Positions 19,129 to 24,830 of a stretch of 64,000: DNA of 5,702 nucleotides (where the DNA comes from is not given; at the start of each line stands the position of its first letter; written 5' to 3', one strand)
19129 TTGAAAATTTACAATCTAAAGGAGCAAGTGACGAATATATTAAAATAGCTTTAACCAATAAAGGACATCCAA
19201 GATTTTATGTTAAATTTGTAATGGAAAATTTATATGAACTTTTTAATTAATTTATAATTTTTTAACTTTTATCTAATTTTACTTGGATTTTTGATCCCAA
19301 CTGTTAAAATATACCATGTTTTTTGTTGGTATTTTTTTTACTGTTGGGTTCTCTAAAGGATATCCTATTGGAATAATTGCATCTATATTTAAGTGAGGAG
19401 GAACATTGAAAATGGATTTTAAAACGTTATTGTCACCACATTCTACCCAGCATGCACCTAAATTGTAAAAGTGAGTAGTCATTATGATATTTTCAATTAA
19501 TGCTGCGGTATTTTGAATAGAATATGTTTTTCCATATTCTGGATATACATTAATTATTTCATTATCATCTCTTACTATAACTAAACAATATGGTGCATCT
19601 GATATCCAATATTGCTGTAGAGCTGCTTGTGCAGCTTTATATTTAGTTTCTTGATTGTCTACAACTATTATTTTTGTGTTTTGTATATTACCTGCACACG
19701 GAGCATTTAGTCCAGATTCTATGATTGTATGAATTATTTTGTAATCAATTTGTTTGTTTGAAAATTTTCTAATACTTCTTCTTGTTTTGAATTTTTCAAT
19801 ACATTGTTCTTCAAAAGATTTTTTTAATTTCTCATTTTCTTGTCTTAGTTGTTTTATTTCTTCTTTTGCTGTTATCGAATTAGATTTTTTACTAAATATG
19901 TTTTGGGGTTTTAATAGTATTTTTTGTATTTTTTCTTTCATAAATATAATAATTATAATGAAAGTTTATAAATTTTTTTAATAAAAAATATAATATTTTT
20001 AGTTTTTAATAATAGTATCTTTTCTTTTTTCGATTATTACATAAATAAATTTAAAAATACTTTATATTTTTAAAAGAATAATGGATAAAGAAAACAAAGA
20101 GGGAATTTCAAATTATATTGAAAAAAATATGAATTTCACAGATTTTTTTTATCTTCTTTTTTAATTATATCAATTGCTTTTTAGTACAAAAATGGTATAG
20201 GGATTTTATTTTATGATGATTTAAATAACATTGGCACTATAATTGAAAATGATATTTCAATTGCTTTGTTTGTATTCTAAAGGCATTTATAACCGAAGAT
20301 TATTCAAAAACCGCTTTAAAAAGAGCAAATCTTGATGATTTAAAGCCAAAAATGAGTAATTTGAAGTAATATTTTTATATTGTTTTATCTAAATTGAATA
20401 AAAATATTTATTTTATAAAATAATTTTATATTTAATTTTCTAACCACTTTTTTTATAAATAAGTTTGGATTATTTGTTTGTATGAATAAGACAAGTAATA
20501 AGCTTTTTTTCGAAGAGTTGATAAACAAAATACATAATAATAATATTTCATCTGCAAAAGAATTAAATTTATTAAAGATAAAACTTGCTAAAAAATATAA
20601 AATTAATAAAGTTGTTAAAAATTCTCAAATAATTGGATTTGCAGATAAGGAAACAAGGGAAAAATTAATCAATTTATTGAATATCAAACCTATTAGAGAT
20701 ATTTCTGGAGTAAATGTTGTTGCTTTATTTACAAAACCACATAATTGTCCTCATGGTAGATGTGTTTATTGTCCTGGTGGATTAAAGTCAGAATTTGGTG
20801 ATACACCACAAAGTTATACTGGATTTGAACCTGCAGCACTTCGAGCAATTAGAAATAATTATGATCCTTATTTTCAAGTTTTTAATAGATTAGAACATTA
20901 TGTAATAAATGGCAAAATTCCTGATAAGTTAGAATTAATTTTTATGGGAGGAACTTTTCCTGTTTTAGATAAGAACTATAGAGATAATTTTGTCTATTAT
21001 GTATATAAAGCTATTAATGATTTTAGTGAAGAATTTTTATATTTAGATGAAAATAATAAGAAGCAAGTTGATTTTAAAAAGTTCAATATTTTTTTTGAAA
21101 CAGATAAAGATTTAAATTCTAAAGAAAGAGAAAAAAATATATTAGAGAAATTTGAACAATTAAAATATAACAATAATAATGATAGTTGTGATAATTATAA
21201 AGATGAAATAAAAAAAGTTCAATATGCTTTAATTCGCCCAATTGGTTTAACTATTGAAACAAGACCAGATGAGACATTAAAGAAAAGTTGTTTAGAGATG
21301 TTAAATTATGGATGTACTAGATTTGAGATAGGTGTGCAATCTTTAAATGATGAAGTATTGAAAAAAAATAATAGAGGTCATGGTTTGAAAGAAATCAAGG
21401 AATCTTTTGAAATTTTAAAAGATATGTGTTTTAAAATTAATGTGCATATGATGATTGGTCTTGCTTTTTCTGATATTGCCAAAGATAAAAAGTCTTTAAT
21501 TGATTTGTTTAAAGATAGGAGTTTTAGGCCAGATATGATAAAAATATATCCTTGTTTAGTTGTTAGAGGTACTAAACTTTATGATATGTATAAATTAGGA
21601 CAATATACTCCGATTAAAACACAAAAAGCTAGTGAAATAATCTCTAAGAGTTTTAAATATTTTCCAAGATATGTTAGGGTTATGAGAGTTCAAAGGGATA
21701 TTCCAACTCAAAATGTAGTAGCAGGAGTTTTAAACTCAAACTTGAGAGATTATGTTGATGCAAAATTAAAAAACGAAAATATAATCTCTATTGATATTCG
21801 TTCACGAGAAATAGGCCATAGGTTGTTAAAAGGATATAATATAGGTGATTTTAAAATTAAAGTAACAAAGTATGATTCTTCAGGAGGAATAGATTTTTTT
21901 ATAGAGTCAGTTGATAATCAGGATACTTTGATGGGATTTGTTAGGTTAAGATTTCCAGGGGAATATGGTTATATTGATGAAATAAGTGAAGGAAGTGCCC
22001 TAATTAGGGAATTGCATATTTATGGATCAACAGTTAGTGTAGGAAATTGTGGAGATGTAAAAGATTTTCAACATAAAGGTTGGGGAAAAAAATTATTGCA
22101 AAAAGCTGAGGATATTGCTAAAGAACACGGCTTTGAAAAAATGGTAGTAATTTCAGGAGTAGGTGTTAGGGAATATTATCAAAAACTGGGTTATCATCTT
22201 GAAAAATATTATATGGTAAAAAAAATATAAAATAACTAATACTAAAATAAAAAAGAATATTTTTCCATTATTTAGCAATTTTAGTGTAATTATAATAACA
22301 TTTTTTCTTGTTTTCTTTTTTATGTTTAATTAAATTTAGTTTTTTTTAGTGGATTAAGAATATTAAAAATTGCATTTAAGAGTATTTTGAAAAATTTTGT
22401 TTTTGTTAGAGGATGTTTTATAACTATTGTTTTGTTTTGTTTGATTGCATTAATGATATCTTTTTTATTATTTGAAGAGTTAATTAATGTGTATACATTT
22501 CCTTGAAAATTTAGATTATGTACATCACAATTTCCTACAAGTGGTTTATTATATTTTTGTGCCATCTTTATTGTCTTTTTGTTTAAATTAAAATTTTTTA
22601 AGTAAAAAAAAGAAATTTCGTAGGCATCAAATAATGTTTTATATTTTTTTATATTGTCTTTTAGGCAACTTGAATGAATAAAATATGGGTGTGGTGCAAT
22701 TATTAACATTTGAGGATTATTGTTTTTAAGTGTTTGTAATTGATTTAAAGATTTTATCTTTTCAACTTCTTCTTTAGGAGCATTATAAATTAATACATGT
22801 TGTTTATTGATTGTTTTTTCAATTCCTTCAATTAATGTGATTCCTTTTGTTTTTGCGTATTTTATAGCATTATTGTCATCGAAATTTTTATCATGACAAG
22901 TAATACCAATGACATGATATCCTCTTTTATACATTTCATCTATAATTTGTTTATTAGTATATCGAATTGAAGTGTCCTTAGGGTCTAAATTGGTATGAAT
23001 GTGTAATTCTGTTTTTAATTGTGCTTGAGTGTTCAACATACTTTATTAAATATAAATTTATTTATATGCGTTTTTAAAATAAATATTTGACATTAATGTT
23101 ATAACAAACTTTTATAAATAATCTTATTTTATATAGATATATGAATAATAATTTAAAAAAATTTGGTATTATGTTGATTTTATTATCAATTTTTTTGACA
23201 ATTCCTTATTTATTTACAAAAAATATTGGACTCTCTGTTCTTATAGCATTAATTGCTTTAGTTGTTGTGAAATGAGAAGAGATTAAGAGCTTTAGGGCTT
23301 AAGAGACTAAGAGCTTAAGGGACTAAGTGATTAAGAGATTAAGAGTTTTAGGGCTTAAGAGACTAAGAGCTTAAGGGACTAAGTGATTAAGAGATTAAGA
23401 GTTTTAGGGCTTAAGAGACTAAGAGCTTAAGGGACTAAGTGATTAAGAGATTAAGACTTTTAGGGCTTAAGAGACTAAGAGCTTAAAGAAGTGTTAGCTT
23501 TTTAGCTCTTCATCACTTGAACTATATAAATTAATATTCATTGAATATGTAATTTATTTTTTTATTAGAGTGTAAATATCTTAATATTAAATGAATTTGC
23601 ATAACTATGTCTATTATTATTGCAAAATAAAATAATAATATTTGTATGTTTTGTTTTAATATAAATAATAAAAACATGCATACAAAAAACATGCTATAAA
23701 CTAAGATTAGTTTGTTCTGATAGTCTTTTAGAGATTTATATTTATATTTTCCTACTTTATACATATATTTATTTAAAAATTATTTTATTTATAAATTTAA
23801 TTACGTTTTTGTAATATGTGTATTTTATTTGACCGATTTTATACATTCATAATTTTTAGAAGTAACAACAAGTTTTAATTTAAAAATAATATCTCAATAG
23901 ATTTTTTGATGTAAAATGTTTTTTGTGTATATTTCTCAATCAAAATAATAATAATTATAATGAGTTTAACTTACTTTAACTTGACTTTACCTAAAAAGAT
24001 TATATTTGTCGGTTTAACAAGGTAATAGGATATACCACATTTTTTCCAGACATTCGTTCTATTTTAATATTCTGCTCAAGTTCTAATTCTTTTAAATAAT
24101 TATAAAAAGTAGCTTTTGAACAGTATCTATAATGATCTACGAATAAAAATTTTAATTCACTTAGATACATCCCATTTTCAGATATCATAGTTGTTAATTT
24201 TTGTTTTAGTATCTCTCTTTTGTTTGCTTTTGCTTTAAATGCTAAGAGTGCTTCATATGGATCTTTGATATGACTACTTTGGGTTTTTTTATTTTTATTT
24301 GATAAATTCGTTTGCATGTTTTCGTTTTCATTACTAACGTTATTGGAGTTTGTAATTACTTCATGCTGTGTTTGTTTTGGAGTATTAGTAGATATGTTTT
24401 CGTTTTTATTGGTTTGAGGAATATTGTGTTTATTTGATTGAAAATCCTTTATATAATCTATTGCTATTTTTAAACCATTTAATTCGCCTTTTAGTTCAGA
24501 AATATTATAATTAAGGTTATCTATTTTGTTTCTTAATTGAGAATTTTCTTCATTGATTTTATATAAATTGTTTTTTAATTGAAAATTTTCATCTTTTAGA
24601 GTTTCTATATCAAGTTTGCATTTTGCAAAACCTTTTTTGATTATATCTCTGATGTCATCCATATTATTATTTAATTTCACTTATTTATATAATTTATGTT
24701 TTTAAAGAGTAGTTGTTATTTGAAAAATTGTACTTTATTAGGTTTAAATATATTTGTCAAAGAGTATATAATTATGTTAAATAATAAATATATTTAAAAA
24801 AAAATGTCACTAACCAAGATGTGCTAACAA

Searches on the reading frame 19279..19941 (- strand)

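Call 29: search_protein_families(library=pfam, proteins=[window:19279-19941:-], max_evalue=0.001)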
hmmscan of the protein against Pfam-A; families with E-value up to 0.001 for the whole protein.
window:19279-19941:- (220 aa): 2 families
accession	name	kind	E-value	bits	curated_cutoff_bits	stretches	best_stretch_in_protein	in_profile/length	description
PF00881.29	Nitroreductase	-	5e-25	89.1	23.5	2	52-116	2-66/167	Nitroreductase family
PF14512.11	TM1586_NiRdase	-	2.2e-07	31.2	27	1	48-208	3-147/215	Putative TM nitroreductase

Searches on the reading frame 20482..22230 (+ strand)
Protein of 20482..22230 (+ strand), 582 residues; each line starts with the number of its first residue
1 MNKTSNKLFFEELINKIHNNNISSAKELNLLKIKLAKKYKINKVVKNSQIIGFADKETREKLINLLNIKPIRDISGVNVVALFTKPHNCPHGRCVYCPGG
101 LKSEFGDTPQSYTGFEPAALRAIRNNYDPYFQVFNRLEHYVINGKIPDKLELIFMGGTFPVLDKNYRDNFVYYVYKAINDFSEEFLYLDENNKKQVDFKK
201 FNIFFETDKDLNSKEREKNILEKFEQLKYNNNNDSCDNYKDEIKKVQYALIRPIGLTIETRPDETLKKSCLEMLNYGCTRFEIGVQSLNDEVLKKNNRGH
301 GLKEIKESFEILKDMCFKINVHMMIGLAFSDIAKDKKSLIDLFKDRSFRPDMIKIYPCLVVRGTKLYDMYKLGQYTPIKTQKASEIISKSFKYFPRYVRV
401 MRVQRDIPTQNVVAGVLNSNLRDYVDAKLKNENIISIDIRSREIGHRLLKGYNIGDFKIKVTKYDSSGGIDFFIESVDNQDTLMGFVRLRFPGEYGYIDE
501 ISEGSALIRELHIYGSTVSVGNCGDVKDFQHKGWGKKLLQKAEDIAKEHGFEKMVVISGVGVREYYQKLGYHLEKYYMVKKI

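Call 29: search_protein_families(library=pfam, proteins=[window:20482-22230:+], max_evalue=0.001)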
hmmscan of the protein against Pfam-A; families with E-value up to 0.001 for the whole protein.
window:20482-22230:+ (582 aa): 6 families
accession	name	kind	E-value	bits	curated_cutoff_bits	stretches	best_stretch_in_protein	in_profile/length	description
PF16199.10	Radical_SAM_C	-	1.8e-21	76.5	31.9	1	350-430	1-84/85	Radical_SAM C-terminal domain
PF04055.27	Radical_SAM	-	2.2e-13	51.2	29.5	1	239-327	59-151/166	Radical SAM superfamily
PF23613.1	ELP3_N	-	2.3e-11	43.9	27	1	10-73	5-69/70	ELP3 N-terminal domain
PF00583.31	Acetyltransf_1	-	3e-08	34.4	20.7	1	471-571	34-116/116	Acetyltransferase (GNAT) family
PF13673.13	Acetyltransf_10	-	1.4e-05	25.5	23.6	1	527-572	61-108/128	Acetyltransferase (GNAT) domain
PF13508.13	Acetyltransf_7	-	1.9e-05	25.4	27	1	527-572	38-83/84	Acetyltransferase (GNAT) domain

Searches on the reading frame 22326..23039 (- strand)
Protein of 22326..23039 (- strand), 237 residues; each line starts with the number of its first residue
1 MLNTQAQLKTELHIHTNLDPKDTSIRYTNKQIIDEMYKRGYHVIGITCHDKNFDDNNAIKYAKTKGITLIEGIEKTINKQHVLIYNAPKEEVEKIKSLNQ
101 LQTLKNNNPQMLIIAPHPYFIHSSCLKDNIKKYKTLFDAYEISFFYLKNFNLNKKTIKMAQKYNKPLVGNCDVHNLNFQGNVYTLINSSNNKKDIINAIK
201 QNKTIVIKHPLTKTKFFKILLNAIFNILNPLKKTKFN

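Call 29: search_protein_families(library=pfam, proteins=[window:22326-23039:-], max_evalue=0.001)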
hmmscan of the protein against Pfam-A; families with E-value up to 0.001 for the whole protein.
window:22326-23039:- (237 aa): 2 families
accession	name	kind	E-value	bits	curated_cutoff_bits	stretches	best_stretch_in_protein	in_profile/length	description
PF13263.12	PHP_C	-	1.9e-08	34.1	21.3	1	153-204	4-56/56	PHP-associated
PF02811.25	PHP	-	6.5e-07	30.3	26.4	1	11-208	1-154/164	PHP domain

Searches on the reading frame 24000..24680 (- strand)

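Call 30: search_protein_families(library=pfam, proteins=[window:24000-24680:-], max_evalue=0.001)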
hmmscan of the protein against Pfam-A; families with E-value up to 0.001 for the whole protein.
window:24000-24680:- (226 aa): 1 family
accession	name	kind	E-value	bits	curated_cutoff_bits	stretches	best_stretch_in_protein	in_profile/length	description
PF24922.1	ACBP4_C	-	2.8e-05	24.7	31.2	1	23-68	3-48/105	Acyl-CoA-binding domain-containing protein 4-6, C-terminal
